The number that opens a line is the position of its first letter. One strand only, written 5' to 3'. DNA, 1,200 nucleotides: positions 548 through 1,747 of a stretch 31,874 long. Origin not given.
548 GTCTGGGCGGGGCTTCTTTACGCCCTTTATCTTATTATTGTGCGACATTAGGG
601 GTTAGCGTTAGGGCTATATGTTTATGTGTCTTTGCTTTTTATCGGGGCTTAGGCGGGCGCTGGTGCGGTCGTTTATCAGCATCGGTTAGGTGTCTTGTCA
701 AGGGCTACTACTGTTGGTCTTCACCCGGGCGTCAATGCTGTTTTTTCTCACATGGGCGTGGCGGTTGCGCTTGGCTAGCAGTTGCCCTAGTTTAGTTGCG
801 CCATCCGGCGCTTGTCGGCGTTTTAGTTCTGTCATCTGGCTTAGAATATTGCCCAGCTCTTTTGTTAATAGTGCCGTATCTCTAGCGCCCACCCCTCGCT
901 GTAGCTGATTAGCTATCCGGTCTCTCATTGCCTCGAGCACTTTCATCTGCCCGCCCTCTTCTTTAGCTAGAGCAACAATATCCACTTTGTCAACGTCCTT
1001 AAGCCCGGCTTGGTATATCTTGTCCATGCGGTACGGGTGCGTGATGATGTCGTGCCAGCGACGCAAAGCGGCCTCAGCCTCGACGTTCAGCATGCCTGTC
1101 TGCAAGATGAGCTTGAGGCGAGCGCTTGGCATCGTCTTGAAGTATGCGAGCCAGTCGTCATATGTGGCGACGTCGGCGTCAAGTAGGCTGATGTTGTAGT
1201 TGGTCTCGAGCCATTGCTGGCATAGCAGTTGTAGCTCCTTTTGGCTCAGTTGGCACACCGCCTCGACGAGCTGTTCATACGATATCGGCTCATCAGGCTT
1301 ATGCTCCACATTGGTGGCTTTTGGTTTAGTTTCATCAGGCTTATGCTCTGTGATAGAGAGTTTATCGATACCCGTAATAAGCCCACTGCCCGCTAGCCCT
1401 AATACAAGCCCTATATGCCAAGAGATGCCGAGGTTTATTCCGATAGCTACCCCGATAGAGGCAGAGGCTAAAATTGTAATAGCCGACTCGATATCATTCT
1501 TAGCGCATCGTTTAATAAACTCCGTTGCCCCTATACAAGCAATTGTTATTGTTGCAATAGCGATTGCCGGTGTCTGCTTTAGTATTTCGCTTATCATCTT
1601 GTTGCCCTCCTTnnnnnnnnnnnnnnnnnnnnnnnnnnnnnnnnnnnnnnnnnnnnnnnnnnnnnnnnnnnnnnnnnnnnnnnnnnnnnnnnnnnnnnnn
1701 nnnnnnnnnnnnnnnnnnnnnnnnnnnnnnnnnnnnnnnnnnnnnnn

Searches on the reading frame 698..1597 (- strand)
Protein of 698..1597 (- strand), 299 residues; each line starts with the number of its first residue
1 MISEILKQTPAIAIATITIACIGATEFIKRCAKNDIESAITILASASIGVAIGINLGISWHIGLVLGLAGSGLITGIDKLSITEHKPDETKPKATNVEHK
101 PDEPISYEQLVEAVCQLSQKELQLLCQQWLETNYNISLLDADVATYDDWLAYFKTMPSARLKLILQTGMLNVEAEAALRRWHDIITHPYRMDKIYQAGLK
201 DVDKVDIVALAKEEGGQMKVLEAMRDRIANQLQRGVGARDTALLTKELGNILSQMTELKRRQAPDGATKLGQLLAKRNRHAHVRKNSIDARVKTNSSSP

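Call 7: search_protein_families(library=phrogs, proteins=[window:698-1597:-], max_evalue=0.01)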
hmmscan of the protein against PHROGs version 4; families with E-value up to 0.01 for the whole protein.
window:698-1597:- (299 aa): 1 family
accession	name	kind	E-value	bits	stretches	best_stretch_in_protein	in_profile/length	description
phrog_1459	-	head and packaging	2.7e-07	31.9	1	203-269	21-88/102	terminase small subunit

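Call 52: search_protein_families(library=pfam, proteins=[window:698-1597:-], max_evalue=0.01)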
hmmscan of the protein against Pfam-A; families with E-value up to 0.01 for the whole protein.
window:698-1597:- (299 aa): 0 families

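Call 65: search_solved_structures(query=window:698-1597:-, max_evalue=1)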
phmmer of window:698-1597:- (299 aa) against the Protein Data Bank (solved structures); distinct sequences matched with E-value up to 1: 3.
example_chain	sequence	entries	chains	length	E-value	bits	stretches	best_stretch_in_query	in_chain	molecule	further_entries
3fgr_B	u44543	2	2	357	0.087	15.6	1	129-190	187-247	Putative phospholipase B-like 2 40 kDa form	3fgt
21gi_A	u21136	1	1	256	0.092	15.5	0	177-254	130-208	A designed protein Three-twist Knot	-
3fbx_A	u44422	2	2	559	0.16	14.7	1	129-190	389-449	Putative phospholipase B-like 2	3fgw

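Call 66: search_protein_families(library=ncbifam, proteins=[window:698-1597:-], max_evalue=0.01)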
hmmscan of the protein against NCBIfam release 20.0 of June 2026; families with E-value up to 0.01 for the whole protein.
window:698-1597:- (299 aa): 0 families
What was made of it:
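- Pfam, NCBIfam and PDB searches gave nothing for that protein (calls 52, 65, 66).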
